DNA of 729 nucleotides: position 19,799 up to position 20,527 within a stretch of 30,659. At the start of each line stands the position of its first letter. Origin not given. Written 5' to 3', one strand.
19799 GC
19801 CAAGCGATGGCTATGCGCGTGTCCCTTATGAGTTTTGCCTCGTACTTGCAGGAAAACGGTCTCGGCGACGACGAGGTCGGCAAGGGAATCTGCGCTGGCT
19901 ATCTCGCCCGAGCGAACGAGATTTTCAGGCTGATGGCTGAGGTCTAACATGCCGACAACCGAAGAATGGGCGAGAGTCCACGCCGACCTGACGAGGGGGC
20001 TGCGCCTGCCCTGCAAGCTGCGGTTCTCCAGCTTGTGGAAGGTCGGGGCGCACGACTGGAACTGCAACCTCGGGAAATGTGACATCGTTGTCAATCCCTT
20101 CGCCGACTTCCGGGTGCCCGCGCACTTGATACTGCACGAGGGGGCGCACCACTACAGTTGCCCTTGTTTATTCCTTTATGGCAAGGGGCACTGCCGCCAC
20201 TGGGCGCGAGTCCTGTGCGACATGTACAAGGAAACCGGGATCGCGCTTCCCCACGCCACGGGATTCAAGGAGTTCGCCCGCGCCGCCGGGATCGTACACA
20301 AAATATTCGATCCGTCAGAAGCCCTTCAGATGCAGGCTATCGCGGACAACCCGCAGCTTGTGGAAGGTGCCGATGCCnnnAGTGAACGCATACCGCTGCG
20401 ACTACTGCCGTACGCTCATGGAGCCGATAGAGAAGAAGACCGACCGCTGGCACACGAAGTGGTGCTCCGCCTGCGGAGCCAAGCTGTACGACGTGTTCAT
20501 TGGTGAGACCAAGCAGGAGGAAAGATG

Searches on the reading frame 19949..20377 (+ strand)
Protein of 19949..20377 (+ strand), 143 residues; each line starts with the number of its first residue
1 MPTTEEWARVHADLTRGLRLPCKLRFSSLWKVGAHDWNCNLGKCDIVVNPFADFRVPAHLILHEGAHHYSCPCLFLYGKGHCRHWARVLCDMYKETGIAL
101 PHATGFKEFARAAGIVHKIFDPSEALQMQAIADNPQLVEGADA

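Call 79: search_protein_families(library=pfam, proteins=[window:19949-20377:+], max_evalue=0.01)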
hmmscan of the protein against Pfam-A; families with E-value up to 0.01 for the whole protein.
window:19949-20377:+ (143 aa): 1 family
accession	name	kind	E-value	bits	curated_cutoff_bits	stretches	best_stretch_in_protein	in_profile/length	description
PF01841.26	Transglut_core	-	0.0014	19.3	23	0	77-107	49-79/108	Transglutaminase-like superfamily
